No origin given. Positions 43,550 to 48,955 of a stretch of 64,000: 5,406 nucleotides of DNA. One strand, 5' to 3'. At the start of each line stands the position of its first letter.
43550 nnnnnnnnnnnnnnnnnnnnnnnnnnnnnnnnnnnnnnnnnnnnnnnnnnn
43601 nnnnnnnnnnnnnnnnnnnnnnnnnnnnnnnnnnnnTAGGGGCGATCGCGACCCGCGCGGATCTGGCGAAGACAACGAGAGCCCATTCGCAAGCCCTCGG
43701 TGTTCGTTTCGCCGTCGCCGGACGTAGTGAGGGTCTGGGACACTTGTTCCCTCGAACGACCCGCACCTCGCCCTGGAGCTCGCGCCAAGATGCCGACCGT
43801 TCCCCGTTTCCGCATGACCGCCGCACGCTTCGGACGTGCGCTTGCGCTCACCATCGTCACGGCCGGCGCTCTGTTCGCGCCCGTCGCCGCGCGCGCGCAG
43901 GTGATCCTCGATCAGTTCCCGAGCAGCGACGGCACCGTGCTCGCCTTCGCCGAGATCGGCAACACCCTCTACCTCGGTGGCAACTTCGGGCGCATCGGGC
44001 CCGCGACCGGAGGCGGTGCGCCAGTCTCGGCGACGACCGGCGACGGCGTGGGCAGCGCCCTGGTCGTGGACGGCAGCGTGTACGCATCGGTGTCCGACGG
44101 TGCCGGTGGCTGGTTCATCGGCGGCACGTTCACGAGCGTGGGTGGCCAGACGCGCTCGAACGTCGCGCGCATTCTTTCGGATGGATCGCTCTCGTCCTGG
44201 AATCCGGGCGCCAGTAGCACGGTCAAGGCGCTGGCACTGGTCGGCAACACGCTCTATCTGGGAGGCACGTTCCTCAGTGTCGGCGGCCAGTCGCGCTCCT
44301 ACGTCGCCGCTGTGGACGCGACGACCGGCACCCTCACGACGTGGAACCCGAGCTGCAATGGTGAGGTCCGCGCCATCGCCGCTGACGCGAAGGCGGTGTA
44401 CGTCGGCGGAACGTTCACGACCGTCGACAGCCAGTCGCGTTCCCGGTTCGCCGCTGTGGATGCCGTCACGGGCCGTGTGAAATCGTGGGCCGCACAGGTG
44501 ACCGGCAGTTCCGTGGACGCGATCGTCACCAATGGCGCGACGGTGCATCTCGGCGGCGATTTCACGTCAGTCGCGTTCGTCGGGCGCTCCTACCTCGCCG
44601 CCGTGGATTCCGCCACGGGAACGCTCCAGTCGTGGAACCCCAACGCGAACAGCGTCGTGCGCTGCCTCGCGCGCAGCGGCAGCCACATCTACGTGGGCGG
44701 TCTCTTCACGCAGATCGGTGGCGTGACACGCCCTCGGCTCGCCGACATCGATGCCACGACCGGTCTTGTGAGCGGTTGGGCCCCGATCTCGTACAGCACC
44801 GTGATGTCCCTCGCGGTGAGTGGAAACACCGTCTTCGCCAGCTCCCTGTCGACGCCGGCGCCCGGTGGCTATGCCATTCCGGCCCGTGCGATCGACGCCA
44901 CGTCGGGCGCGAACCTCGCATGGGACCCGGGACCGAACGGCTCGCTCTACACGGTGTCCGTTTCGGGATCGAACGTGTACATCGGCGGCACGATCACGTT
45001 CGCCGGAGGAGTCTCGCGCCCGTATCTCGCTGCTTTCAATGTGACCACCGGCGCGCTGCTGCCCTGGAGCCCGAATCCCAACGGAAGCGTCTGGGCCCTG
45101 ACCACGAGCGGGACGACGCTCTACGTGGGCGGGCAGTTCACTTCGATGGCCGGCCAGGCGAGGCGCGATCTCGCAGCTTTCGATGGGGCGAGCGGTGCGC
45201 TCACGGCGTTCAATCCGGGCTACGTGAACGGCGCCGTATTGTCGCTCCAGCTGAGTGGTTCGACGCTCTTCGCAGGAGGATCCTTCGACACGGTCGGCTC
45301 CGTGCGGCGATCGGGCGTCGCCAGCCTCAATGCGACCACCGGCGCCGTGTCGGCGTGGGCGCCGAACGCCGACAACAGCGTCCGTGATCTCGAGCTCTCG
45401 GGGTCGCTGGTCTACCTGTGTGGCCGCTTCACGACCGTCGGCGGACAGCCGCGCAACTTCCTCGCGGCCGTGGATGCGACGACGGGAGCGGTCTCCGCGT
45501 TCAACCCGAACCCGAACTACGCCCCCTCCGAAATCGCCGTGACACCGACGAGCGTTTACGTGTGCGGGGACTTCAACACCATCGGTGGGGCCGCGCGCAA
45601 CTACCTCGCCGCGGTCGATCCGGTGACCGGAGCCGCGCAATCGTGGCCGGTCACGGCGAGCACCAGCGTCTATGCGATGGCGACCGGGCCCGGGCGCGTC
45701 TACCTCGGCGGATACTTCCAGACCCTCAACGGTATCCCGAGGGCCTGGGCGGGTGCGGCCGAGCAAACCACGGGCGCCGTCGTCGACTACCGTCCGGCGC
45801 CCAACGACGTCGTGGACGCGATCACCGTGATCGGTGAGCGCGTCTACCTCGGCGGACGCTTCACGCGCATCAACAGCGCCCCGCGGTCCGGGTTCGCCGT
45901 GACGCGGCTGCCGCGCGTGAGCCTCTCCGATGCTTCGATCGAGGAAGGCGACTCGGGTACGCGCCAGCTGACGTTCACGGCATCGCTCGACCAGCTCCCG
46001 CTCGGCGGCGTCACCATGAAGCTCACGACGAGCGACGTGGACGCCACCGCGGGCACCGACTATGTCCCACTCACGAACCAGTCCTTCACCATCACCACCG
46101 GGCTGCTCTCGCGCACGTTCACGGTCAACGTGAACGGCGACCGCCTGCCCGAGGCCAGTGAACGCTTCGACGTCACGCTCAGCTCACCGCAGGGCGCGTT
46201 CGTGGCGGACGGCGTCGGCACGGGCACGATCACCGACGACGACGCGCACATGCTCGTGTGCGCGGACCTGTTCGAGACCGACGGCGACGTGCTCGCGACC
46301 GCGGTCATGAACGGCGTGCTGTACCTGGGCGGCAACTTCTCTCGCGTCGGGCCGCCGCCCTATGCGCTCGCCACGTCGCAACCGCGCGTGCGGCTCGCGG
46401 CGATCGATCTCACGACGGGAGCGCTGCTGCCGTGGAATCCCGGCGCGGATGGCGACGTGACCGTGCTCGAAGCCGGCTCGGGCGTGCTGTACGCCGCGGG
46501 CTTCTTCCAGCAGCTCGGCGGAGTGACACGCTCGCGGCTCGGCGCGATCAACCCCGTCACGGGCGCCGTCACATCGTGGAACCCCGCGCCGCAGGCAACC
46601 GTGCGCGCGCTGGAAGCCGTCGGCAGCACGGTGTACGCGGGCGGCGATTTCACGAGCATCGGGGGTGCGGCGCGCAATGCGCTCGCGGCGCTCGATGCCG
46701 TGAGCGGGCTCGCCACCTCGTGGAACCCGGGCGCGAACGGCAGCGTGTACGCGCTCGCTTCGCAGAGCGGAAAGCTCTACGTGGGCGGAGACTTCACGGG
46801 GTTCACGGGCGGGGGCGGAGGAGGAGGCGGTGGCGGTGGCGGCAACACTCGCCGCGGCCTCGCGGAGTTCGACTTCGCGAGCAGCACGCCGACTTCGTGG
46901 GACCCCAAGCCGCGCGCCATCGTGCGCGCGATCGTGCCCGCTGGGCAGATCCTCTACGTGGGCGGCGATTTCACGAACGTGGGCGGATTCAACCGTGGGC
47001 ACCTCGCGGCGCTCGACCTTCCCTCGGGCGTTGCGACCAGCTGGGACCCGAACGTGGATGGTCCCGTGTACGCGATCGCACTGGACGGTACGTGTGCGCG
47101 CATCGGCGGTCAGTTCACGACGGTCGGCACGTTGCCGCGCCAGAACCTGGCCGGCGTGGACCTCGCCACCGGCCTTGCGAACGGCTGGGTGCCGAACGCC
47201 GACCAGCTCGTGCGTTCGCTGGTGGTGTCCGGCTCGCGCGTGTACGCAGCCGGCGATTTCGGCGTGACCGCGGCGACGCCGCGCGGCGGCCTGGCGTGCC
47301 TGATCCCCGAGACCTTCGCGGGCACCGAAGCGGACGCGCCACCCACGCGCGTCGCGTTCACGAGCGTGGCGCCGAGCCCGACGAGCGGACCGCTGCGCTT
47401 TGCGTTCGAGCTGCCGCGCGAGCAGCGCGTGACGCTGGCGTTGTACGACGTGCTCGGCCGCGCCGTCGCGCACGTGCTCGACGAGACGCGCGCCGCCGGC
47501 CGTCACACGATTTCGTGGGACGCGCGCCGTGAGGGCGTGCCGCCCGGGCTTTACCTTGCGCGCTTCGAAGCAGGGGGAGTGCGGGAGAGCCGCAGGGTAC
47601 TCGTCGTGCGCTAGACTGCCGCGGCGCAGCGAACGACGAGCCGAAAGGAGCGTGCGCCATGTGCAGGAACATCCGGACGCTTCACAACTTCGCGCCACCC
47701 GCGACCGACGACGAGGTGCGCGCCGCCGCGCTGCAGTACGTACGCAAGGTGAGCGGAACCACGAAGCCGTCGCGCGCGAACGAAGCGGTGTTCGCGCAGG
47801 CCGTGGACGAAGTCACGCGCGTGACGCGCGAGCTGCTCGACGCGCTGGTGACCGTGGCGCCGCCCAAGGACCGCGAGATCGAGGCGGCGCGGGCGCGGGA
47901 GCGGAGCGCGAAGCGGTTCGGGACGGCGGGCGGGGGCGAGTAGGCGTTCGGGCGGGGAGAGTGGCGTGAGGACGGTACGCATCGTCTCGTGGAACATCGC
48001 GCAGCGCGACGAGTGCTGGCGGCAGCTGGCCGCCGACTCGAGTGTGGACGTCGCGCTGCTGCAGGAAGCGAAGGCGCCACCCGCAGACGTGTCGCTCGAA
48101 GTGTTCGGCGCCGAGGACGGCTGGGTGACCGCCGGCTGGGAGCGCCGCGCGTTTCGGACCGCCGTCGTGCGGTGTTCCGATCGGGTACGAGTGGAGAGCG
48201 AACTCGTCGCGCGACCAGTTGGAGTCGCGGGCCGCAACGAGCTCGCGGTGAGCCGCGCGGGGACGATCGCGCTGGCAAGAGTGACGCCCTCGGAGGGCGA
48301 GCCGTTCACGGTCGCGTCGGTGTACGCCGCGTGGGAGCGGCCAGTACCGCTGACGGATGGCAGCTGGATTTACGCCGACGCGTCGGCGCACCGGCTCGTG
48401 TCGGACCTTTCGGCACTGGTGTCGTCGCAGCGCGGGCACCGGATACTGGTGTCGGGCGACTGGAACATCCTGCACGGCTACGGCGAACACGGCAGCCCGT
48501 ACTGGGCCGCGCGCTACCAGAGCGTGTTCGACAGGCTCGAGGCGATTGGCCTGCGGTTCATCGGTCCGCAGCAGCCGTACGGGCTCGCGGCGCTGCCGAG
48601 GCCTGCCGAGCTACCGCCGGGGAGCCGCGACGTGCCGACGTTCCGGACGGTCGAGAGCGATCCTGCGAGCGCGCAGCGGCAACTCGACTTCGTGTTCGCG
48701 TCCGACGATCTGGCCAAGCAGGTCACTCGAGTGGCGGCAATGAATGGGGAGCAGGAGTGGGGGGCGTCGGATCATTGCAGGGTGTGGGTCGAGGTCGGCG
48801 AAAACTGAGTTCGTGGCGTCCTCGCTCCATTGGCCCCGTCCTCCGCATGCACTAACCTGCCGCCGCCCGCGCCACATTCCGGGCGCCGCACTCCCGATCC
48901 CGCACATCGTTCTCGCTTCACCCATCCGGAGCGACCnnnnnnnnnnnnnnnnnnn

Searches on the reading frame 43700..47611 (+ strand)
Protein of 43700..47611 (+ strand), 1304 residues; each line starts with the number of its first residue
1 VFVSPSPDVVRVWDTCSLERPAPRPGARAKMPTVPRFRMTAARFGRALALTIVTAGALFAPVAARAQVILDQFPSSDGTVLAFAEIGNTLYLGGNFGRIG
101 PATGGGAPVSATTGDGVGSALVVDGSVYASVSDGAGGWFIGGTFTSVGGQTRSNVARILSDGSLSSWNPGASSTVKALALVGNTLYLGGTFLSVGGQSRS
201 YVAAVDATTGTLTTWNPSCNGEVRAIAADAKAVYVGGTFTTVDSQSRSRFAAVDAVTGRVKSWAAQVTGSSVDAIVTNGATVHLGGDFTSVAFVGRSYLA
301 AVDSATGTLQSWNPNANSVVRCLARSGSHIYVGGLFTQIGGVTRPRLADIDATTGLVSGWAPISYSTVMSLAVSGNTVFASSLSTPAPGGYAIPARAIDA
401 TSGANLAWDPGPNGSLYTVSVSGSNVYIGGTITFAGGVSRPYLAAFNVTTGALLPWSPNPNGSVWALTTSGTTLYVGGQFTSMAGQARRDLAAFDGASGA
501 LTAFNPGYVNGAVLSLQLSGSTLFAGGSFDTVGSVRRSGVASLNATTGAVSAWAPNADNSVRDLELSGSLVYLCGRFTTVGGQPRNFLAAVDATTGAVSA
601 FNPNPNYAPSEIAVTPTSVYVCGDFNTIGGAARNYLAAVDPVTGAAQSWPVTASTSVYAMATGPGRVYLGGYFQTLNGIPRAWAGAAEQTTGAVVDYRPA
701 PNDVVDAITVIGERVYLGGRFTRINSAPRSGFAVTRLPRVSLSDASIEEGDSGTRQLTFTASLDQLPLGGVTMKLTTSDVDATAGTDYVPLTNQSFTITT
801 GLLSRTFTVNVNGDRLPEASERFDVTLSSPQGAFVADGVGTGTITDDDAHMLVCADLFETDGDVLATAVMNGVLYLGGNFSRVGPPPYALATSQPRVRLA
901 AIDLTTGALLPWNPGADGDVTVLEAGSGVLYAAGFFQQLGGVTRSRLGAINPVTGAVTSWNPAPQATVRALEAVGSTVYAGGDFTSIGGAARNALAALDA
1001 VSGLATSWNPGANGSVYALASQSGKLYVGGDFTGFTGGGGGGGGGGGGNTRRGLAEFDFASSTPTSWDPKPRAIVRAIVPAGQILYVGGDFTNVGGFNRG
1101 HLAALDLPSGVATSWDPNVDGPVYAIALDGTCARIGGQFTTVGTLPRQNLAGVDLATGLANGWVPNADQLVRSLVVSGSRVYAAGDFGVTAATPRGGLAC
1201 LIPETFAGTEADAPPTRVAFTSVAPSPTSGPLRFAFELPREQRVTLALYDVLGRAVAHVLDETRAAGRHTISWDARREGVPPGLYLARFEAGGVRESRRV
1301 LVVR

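Call 11: search_protein_families(library=pfam, proteins=[window:43700-47611:+], max_evalue=0.001)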
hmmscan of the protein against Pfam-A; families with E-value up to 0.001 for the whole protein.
window:43700-47611:+ (1304 aa): 3 families
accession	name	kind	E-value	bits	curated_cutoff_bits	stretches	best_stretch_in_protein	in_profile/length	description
PF17164.10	DUF5122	-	7.3e-20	71.4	27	1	138-164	6-32/36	Domain of unknown function (DUF5122) beta-propeller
PF12768.13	Rax2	-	2.3e-12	47.3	28.8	0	172-279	23-132/254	Rax2 C-terminal beta propeller domain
PF03160.20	Calx-beta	-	7.3e-07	29.7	27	1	770-846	38-117/119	Calx-beta domain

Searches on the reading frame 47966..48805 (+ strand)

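Call 69: search_protein_families(library=pfam, proteins=[window:47966-48805:+], max_evalue=0.0001)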
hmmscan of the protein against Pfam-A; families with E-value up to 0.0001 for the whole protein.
window:47966-48805:+ (280 aa): 1 family
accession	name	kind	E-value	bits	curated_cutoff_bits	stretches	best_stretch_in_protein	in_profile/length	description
PF03372.29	Exo_endo_phos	-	4.6e-07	30.3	24.5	1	8-270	2-225/225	Endonuclease/Exonuclease/phosphatase family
